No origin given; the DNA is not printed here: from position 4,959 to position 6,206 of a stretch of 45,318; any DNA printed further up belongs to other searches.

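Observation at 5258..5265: Second homopolymer (G8 on the coding strand) in a GT-D-like gene, positioned to switch off the conserved C-terminal module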

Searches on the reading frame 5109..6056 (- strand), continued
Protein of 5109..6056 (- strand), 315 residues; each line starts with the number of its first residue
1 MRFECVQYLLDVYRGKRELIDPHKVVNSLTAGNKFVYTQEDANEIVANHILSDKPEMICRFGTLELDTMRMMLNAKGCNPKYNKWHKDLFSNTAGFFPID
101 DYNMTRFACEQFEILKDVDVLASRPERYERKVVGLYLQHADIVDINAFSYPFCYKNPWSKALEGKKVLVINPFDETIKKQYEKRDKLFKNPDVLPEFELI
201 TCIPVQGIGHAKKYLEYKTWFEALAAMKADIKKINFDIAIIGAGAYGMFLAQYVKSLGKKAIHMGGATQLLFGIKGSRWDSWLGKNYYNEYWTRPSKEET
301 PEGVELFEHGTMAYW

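Call 30: search_solved_structures(query=A1, max_evalue=1, show_alignments=2)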
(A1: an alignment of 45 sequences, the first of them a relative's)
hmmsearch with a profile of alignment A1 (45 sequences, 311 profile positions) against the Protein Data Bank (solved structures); distinct sequences matched with E-value up to 1: 3.
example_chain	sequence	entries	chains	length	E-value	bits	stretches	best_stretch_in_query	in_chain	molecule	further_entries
4gcm_A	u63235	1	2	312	0.021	17.2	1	230-259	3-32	Thioredoxin reductase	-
3cty_A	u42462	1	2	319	0.46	12.8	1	222-256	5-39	Thioredoxin reductase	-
3skq_A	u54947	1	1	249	0.5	12.7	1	9-127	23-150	Mitochondrial distribution and morphology protein 38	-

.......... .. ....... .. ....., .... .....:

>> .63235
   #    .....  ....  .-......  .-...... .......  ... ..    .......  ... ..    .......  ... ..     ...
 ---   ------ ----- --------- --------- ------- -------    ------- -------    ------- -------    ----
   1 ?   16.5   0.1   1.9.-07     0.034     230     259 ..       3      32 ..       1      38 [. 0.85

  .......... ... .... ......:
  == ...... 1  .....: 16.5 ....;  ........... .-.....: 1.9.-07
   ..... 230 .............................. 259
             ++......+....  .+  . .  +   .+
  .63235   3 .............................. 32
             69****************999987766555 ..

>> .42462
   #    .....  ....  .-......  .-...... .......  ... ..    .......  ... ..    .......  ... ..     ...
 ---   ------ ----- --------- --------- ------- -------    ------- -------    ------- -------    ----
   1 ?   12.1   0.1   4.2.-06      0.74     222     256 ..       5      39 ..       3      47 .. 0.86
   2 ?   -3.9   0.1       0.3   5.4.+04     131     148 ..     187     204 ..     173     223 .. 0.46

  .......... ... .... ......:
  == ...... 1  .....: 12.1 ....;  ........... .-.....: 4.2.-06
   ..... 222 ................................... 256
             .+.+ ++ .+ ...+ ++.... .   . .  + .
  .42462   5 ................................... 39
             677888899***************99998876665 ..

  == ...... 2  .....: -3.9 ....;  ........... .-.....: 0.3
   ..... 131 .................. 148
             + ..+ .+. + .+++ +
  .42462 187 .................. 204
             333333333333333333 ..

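Call 36: predict_structure(alignment_id=A1)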
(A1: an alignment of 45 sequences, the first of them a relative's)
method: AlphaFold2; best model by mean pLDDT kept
length: 315 residues; sequences in the alignment: 45
mean_pLDDT: 92.5   pTM: 0.90
mean pLDDT of the five models: 92.5, 92.4, 92.3, 92.0, 91.4
residues with pLDDT >= 90: 236; 70-90: 68; 50-70: 11; < 50: 0
segments of 3 or more residues with pLDDT < 50: none
pLDDT, mean of each block of 10 residues (from residue 1): 78 74 89 95 98 98 94 90 91 92 97 98 95 95 96 97 99 97 97 98 91 93 98 99 95 99 96 92 90 91 72 59
secondary structure, 60 per line:
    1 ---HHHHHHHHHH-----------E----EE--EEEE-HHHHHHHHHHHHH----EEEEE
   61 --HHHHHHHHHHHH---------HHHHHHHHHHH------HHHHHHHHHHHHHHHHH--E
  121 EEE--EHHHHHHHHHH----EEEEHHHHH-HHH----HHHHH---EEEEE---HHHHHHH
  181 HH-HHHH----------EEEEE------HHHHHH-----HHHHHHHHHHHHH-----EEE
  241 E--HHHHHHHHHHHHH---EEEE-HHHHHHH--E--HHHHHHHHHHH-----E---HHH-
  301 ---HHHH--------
elements in order: H4-13 E34-37 H39-51 E56-60 H63-74 H84-94 H101-117 E120-123 H127-136 E141-144 H145-149 H158-162 E166-170 H174-182 H184-187 E198-202 H209-214 H220-232 E238-241 H244-256 E260-263 H265-271 H277-287 H304-307

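Call 40: fold_search(model_id=the predicted structure, library=pdb)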
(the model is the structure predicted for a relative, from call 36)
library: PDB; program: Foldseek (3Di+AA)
matches with E <= 10: 579; with E <= 0.001: 2
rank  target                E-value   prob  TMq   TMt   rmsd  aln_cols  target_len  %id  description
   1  4phr                  2.2e-04  1.00  0.40  0.45   7.6       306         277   14  Domain of unknown function 1792 (DUF1792) with manganese (released 2014-08-06)
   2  4pfx                  2.8e-04  1.00  0.42  0.46   6.9       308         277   14  The highly conserved domain of unknown function 1792 has a distinct glycosyltransferase fold (released 2014-07-23)
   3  7mpk_C                4.8e-03  0.99  0.34  0.50   7.7       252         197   12  Crystal structure of TagA with UDP-GlcNAc (released 2021-12-29)
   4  1zuw_B                5.4e-03  0.60  0.24  0.28  16.6       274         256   14  Crystal structure of B.subtilis glutamate racemase (RacE) with D-Glu (released 2005-12-06)
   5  5wfg_C                6.1e-03  0.97  0.32  0.48   7.9       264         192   14  Crystal structure of the TarA wall teichoic acid glycosyltransferase bound to UDP (released 2019-01-16)
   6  3hfr_B                8.7e-03  0.51  0.23  0.27  17.3       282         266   13  Crystal structure of glutamate racemase from Listeria monocytogenes (released 2009-06-09)
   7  7mpk_A                9.2e-03  0.97  0.36  0.52   8.2       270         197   12  Crystal structure of TagA with UDP-GlcNAc (released 2021-12-29)
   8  5v4a_A                1.0e-02  0.99  0.41  0.46   6.2       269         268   11  A New Glycosyltransferase (DUF1792) from Streptococcus sanguinis (released 2017-09-13)
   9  2dwu_B                1.2e-02  0.54  0.24  0.28  16.1       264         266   12  Crystal Structure of Glutamate Racemase Isoform RacE1 from Bacillus anthracis (released 2007-06-19)
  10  5wfg_B                1.2e-02  0.95  0.34  0.50   8.2       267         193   14  Crystal structure of the TarA wall teichoic acid glycosyltransferase bound to UDP (released 2019-01-16)
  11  7mpk_B                1.3e-02  0.96  0.33  0.48   8.0       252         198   13  Crystal structure of TagA with UDP-GlcNAc (released 2021-12-29)
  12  2dwu_A                1.3e-02  0.47  0.25  0.28  17.0       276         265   13  Crystal Structure of Glutamate Racemase Isoform RacE1 from Bacillus anthracis (released 2007-06-19)
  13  5wb4_A                1.7e-02  0.97  0.38  0.55   7.1       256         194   12  Crystal structure of the TarA wall teichoic acid glycosyltransferase (released 2019-01-16)
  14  2jfv                  1.7e-02  0.41  0.23  0.26  17.5       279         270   14  Crystal structure of Enterococcus faecium glutamate racemase in complex with citrate (released 2007-07-03)
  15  3hfr_A                1.8e-02  0.51  0.25  0.28  15.4       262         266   13  Crystal structure of glutamate racemase from Listeria monocytogenes (released 2009-06-09)
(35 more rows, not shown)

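Call 50: find_encoding_contigs(protein=P0120, flank=2000, max_places=4)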
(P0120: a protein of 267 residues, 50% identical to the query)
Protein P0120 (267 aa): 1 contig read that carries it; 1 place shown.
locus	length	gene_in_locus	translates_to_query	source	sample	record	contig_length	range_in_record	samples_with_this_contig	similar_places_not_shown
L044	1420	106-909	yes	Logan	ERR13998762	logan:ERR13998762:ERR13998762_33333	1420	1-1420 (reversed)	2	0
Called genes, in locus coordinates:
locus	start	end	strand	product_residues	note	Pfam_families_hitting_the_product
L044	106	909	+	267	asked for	-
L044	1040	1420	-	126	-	?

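Call 53: list_cluster_members(proteins=[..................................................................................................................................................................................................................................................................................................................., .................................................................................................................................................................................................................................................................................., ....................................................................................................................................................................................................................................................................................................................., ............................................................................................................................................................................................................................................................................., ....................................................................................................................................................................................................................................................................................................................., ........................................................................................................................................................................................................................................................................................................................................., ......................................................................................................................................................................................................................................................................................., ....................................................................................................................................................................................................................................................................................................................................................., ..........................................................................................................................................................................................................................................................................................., P0120])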
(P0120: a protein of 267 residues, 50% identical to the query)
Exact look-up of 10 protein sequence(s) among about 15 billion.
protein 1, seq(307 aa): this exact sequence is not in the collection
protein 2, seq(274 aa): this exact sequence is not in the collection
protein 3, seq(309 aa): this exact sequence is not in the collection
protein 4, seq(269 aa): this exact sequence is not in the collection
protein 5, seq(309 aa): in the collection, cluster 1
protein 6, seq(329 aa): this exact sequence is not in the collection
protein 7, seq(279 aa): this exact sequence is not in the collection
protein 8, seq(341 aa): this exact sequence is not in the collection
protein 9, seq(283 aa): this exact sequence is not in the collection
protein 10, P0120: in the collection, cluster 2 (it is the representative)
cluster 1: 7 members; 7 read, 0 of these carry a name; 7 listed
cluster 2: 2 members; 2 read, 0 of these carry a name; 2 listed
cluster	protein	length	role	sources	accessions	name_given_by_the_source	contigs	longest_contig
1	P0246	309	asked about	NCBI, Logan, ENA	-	-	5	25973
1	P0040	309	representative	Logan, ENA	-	-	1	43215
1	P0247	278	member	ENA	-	-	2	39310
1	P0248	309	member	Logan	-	-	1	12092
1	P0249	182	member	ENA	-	-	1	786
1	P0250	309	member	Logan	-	-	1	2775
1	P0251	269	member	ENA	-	-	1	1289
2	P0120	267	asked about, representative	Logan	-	-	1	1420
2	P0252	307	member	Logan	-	-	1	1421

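Call 55: find_encoding_contigs(protein=P0247, flank=3000, max_places=4)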
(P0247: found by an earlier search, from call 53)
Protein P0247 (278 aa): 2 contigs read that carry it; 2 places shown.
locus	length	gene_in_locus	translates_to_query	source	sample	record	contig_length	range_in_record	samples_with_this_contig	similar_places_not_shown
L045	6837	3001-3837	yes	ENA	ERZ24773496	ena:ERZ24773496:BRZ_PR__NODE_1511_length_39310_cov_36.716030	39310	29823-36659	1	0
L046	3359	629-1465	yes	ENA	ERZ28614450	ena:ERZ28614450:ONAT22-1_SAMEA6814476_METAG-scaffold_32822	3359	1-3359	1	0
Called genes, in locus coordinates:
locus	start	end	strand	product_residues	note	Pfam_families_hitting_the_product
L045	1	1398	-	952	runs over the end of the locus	PF19864:Radical_SAM_N2, PF04055:Radical_SAM, PF10105:DUF2344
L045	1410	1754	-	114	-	-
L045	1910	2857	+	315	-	PF22882:GT-D-like (faint)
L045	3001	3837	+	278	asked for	-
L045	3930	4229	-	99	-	-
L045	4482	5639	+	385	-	-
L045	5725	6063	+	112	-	PF03965:Penicillinase_R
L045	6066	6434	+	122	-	-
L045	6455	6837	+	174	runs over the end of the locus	PF03551:PadR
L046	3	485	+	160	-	?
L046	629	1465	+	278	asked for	-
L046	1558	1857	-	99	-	-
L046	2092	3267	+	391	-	-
